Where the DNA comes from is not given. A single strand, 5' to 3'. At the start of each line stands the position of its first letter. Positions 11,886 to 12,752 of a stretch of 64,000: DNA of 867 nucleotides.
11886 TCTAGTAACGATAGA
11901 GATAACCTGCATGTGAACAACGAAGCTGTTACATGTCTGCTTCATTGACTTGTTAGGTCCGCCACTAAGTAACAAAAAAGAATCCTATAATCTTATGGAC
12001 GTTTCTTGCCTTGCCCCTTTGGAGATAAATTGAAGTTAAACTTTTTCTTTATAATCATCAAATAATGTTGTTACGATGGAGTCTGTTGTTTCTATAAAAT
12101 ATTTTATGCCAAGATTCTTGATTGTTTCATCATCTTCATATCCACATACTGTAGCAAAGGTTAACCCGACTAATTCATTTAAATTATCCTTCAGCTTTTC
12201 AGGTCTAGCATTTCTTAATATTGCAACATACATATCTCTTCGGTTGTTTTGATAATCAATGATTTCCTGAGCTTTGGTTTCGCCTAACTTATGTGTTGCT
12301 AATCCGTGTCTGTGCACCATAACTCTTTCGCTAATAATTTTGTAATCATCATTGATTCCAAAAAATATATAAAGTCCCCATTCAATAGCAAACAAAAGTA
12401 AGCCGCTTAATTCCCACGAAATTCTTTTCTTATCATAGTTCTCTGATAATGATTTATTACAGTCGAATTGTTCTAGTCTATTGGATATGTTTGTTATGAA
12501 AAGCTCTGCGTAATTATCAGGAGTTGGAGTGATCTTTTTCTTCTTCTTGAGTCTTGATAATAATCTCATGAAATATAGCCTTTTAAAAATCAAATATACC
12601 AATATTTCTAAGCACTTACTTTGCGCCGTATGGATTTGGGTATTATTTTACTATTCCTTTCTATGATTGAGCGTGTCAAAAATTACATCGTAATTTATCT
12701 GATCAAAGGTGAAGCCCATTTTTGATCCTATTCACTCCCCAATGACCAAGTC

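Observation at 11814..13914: Low-GC two-gene island inserted between the peroxiredoxin and the giant glucan synthase: candidate uncharacterised defence or addiction module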

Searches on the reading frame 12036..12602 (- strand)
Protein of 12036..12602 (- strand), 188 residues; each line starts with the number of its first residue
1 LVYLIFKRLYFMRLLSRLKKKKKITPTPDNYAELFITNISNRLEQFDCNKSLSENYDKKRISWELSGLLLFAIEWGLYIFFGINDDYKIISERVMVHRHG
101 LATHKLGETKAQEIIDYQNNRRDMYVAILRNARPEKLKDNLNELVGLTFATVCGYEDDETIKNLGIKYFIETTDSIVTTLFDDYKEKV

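Call 4: search_protein_families(library=pfam, proteins=[window:12036-12602:-], max_evalue=1)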
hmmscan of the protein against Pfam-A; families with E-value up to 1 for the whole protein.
window:12036-12602:- (188 aa): 1 family
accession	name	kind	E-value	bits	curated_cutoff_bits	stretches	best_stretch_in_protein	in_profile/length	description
PF03310.18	Cauli_DNA-bind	-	0.099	13.3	24.2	1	14-59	21-66/117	Caulimovirus DNA-binding protein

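Call 5: search_protein_families(library=padloc, proteins=[window:12036-12602:-], max_evalue=10)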
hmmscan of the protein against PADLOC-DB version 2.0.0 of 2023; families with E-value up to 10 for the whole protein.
window:12036-12602:- (188 aa): 0 families

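Call 11: find_homologous_proteins(query=window:12036-12602:-, max_evalue=0.01)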
Query window:12036-12602:- (188 aa): 5 proteins with E <= 0.01 among 68 candidates.
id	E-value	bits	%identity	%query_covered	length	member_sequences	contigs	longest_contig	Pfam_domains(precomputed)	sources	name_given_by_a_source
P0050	4.8e-109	380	96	94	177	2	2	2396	-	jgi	jgi:hypothetical protein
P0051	3.3e-105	367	94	94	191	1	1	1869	-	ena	-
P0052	3.2e-104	364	93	94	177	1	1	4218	-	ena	-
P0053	4.5e-89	315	80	94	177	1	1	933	-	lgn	-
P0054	2.0e-63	231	88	64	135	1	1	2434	-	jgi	-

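Call 22: search_protein_families(library=ncbifam, proteins=[window:12036-12569:-], max_evalue=1)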
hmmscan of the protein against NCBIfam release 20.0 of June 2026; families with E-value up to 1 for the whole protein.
window:12036-12569:- (177 aa): 0 families

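Call 24: find_encoding_contigs(protein=P0052, flank=5000, max_places=3)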
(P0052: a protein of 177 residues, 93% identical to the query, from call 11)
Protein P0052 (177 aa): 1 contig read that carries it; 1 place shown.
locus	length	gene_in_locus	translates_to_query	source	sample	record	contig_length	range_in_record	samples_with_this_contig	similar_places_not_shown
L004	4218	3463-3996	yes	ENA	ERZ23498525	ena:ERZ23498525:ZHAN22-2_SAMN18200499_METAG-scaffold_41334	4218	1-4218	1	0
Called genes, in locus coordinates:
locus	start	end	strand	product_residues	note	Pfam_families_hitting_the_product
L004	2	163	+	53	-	?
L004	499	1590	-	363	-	PF14319:Zn_Tnp_IS91, PF04986:Y2_Tnp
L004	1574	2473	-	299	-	PF13495:Phage_int_SAM_4, PF00589:Phage_integrase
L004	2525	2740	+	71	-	-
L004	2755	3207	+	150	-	-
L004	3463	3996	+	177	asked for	-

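Call 51: search_protein_families(library=phrogs, proteins=[window:12036-12569:-, L004:2755-3207:+, L004:2525-2740:+], max_evalue=1)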
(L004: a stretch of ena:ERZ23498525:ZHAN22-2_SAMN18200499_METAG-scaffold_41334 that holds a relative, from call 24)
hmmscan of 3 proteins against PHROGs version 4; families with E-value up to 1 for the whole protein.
window:12036-12569:- (177 aa): 1 family
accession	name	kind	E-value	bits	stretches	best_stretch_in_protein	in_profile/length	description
phrog_16369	-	unknown function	0.012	16.5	1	70-118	5-48/58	-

L004:2755-3207:+ (150 aa): 2 families
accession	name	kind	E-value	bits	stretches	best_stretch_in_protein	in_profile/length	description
phrog_3439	-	unknown function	7.1e-06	27.3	1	12-89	7-83/91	-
phrog_21045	-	unknown function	0.23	12.7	0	130-146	32-48/65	-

L004:2525-2740:+ (71 aa): 0 families

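Call 59: search_dna_similar(query=window:12036-12569:-, collection=plasmids, mode=protein, max_evalue=0.01)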
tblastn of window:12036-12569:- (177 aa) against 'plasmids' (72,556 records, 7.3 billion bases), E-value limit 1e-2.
No match.

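Call 60: predict_structure(alignment_id=A2)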
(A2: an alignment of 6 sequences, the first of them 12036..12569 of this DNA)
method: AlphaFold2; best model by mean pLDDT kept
length: 177 residues; sequences in the alignment: 6
mean_pLDDT: 64.2   pTM: 0.57
mean pLDDT of the five models: 64.2, 53.3, 50.9, 46.0, 45.3
residues with pLDDT >= 90: 0; 70-90: 59; 50-70: 102; < 50: 16
segments of 3 or more residues with pLDDT < 50: 1-12, 36-38
pLDDT, mean of each block of 10 residues (from residue 1): 41 59 66 52 56 66 73 75 74 74 77 75 62 58 58 56 67 65
secondary structure, 60 per line:
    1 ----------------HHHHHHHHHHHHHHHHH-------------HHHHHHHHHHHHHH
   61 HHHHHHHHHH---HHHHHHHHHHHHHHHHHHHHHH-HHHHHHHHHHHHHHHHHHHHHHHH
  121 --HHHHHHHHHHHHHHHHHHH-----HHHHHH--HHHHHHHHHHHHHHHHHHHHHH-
elements in order: H17-33 H47-70 H74-95 H97-120 H123-141 H147-152 H155-176

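Call 74: fold_search(model_id=the predicted structure, library=pdb)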
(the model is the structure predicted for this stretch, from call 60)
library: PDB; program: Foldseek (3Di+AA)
matches with E <= 10: 359; with E <= 0.001: 0
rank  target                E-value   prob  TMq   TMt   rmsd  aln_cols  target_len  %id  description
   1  1r0d_B                5.5e-01  0.11  0.17  0.16  20.7       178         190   11  HIP1R THATCH DOMAIN CORE (released 2004-07-06)
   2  6ivk_B                7.8e-01  0.16  0.22  0.16  19.6       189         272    9  Crystal structure of a membrane protein G175A (released 2019-11-06)
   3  2gsc_A                8.5e-01  0.23  0.21  0.29  11.0       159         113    9  Crystal Structure of the Conserved Hypothetical Cytosolic Protein Xcc0516 from Xanthomonas campestris (released 2006-10-03)
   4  6muv_h                9.0e-01  0.08  0.18  0.17  15.6       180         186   16  The structure of the Plasmodium falciparum 20S proteasome in complex with two PA28 activators (released 2019-08-07)
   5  1v5h                  9.4e-01  0.12  0.20  0.23  15.6       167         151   10  Crystal Structure of Human Cytoglobin (Ferric Form) (released 2004-06-08)
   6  5f3q_B                9.9e-01  0.12  0.21  0.21  11.3       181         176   13  Crystal structure of a noncanonical Dicer protein from Entamoeba histolytica (released 2016-12-14)
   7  4iwb_B                1.0e+00  0.14  0.20  0.23  15.5       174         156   10  Novel Fold of FliC/FliS Fusion Protein (released 2013-12-11)
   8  2jsw_MODEL_1_A        1.3e+00  0.11  0.21  0.20  19.6       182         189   15  Solution Structure of the R13 Domain of Talin (released 2008-01-29)
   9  8ucd_A                1.3e+00  0.10  0.22  0.18  20.3       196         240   10  Cryo-EM structure of human STEAP1 in complex with AMG 509 Fab (released 2023-11-22)
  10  6ivo_A                1.3e+00  0.12  0.22  0.16  19.9       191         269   10  Crystal structure of a membrane protein P208A (released 2019-11-06)
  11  9o9d_B                1.4e+00  0.11  0.22  0.09  19.7       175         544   15  Transporter associated with antigen processing (TAP) EQ mutant bound to the viral protein bUL49.5 in the outward-facin (released 2025-09-10)
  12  4wd7_E                1.5e+00  0.12  0.23  0.16  21.2       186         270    9  Crystal structure of a bacterial Bestrophin homolog from Klebsiella pneumoniae by Zn-SAD phasing (released 2014-10-01)
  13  6mux_d                1.6e+00  0.09  0.20  0.20  14.3       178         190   16  The structure of the Plasmodium falciparum 20S proteasome in complex with one PA28 activator (released 2019-08-07)
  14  6ivo_B                1.7e+00  0.10  0.21  0.15  19.1       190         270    9  Crystal structure of a membrane protein P208A (released 2019-11-06)
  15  9div_A                1.8e+00  0.33  0.32  0.39  14.6       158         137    7  The crystal structure of de novo designed ChuA binding protein C8 (released 2025-05-21)
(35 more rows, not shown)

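Call 83: find_encoding_contigs(protein=P0054, flank=5000, max_places=3)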
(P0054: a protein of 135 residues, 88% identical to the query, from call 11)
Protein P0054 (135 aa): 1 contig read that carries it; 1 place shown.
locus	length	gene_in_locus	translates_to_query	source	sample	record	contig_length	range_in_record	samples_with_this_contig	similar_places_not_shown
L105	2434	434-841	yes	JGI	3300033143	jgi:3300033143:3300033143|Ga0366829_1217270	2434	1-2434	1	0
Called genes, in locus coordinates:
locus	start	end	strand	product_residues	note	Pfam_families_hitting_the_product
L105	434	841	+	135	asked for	-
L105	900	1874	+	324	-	-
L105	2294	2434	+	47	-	?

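Call 84: find_encoding_contigs(protein=P0051, flank=5000, max_places=3)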
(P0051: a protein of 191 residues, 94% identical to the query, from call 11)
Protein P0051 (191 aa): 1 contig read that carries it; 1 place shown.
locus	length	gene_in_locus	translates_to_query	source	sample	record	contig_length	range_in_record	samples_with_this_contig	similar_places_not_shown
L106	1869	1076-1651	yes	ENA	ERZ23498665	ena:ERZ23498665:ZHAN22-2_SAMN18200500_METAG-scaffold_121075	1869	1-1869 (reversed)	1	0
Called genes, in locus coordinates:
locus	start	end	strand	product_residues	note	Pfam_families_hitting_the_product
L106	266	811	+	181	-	PF18734:HEPN_AbiU2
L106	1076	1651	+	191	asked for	-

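Call 88: search_solved_structures(query=L105:900-1871:+, max_evalue=10, show_alignments=2)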
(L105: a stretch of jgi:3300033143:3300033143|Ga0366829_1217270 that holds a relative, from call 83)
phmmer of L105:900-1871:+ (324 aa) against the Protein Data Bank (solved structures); distinct sequences matched with E-value up to 10: 0.

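Call 89: search_dna_similar(query=L105:900-1871:+, collection=plasmids, mode=protein, max_evalue=0.001, max_rows=8)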
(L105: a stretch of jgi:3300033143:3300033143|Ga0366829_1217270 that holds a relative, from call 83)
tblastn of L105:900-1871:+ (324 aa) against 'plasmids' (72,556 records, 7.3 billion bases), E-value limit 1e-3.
Records with a match: 1; places in all: 1; records where one place covers at least 80% of the query: 1.
Best place of each record, by identity: <60% 1.
By first word of the organism name: Marinobacter 1.
By predicted mobility (MOB-suite, as given by PLSDB): non-mobilizable 1.
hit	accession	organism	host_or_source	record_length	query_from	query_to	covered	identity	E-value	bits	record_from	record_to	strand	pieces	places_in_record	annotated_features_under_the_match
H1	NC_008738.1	Marinobacter nauticus VT8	-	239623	15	323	95%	34.5%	3e-41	159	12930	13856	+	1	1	hypothetical protein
